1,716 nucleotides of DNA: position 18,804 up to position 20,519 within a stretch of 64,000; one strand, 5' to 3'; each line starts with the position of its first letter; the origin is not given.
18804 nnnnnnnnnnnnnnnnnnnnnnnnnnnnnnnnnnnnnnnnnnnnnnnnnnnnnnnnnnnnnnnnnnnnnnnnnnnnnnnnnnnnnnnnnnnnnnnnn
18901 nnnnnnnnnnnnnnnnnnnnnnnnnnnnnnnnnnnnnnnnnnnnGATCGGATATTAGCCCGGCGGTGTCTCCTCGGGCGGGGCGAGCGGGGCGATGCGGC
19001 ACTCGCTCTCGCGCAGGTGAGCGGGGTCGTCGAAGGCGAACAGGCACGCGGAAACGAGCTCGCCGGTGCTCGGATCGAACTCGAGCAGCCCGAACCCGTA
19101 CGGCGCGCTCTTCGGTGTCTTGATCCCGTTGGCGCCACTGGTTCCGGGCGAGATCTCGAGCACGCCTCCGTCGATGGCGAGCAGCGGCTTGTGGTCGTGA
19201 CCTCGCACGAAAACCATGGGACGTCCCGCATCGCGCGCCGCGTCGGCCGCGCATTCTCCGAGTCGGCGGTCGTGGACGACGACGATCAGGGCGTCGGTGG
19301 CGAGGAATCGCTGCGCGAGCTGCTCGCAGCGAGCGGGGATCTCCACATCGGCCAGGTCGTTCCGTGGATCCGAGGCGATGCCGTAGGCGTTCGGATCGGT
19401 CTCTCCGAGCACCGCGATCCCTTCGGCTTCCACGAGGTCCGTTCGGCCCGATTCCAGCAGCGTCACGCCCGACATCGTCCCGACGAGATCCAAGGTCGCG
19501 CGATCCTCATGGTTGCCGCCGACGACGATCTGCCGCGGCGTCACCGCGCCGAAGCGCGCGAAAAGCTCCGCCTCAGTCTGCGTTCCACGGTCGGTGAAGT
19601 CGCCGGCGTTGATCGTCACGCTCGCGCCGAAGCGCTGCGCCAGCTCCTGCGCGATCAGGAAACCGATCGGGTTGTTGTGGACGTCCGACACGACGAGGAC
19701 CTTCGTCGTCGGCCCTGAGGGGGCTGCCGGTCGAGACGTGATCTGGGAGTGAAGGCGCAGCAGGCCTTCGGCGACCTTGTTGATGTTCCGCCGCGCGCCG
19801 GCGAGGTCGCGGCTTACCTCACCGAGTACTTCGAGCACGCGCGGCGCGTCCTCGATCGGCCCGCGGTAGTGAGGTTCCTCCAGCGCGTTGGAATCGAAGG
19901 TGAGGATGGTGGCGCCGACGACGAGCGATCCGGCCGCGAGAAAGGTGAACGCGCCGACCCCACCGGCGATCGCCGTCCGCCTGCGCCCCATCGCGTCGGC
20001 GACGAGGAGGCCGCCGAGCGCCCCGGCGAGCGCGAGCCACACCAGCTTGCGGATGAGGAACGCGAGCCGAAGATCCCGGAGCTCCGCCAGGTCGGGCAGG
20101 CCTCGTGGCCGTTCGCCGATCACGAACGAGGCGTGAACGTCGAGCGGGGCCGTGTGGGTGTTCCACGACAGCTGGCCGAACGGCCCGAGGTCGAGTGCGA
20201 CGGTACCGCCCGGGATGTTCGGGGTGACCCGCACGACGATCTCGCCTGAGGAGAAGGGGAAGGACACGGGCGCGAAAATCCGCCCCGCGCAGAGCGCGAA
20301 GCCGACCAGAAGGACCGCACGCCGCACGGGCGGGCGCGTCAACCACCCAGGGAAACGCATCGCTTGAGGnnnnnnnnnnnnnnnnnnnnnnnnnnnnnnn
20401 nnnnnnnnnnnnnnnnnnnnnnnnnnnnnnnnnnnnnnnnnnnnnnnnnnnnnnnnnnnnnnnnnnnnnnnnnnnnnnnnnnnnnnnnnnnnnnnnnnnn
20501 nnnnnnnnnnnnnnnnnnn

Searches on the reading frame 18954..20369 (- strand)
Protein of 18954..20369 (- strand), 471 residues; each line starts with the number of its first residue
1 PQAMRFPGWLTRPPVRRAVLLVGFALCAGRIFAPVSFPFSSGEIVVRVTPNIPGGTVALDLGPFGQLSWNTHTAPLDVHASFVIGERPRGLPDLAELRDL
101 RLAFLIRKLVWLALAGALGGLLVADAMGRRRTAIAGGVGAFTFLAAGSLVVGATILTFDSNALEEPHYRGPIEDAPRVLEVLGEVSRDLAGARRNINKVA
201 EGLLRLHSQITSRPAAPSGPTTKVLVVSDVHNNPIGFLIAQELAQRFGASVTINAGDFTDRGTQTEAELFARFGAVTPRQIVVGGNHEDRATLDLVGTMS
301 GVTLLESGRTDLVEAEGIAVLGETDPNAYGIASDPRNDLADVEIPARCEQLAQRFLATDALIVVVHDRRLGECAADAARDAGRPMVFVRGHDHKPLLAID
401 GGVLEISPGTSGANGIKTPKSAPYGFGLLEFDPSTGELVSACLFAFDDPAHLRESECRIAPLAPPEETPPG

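Call 72: search_protein_families(library=pfam, proteins=[window:18954-20369:-], max_evalue=0.0001)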
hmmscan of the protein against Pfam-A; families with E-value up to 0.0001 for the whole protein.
window:18954-20369:- (471 aa): 2 families
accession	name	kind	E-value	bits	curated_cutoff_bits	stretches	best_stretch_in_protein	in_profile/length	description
PF12850.12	Metallophos_2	-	2.6e-10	41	27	1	223-419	2-143/154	Calcineurin-like phosphoesterase superfamily domain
PF00149.33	Metallophos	-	1.6e-07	32.4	21.5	1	223-395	2-191/191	Calcineurin-like phosphoesterase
